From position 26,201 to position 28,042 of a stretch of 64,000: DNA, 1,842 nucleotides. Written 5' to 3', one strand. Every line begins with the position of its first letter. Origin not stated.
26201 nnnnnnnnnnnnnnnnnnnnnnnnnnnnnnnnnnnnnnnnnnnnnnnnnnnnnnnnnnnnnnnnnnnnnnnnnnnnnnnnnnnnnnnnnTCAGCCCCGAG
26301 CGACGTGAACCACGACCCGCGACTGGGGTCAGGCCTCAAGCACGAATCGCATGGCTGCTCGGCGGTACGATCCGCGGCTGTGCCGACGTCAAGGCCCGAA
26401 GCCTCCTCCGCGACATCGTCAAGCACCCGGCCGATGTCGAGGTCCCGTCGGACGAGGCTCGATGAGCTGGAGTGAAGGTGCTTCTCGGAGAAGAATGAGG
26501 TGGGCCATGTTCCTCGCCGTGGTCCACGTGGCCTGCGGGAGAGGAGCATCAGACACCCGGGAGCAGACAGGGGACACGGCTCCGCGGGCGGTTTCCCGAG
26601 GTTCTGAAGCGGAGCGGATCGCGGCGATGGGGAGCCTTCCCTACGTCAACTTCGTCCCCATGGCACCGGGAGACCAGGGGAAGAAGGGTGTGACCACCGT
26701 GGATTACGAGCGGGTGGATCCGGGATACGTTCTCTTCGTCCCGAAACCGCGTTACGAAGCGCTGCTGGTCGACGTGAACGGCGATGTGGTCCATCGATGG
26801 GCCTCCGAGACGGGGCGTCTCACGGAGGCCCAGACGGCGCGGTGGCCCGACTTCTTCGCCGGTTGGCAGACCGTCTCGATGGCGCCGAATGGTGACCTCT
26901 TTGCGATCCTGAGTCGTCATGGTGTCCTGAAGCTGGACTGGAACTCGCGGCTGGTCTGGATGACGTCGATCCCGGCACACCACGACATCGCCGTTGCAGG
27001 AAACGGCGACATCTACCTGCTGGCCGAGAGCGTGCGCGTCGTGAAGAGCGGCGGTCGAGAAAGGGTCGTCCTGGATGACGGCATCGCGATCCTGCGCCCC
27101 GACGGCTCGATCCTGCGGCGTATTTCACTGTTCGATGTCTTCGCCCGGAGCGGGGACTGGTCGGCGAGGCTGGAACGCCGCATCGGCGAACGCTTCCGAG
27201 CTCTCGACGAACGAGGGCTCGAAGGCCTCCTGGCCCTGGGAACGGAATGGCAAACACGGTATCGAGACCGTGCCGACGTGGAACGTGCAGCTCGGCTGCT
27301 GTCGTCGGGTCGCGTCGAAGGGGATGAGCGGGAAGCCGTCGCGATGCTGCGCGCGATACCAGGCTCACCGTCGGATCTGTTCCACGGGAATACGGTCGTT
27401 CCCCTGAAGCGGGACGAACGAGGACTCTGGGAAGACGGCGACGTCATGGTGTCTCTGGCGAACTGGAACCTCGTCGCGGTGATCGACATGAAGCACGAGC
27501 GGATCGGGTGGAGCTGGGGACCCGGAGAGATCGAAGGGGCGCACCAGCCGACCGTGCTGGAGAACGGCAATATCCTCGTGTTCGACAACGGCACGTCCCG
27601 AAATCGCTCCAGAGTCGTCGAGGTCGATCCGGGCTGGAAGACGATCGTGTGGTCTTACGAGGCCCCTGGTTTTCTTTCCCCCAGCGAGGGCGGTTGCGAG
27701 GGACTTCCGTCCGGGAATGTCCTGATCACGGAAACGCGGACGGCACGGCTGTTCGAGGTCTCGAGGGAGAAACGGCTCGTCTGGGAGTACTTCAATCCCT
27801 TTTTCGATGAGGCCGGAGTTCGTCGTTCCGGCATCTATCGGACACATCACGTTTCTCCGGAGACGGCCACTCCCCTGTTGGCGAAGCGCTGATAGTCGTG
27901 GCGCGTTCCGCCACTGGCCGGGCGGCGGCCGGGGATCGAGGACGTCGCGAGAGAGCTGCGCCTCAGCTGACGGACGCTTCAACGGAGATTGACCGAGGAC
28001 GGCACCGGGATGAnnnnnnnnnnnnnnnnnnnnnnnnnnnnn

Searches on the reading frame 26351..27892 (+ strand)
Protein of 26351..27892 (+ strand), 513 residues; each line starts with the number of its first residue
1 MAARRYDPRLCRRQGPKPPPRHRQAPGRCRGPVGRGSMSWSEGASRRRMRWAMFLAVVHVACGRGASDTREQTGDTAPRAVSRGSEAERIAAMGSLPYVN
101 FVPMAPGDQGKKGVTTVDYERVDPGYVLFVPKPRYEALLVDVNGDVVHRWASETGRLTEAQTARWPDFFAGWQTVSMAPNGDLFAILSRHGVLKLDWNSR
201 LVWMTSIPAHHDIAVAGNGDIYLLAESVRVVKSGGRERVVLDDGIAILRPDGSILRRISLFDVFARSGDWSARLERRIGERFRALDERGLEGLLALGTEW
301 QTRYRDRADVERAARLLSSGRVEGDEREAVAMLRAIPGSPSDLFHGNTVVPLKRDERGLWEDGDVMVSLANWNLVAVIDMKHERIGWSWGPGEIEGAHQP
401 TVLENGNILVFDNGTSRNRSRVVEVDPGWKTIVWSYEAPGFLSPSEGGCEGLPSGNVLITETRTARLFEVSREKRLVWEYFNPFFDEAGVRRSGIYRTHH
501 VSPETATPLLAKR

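Call 50: search_protein_families(library=pfam, proteins=[window:26351-27892:+], max_evalue=0.00001)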
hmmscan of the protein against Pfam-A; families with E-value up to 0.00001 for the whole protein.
window:26351-27892:+ (513 aa): 2 families
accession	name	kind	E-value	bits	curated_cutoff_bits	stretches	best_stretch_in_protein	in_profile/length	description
PF14269.12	Arylsulfotran_2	-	4.8e-17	62.7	27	1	339-480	140-298/301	Arylsulfotransferase (ASST)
PF05935.17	Arylsulfotrans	-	4.4e-09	36.3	24.2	1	138-392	31-216/374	Arylsulfotransferase (ASST)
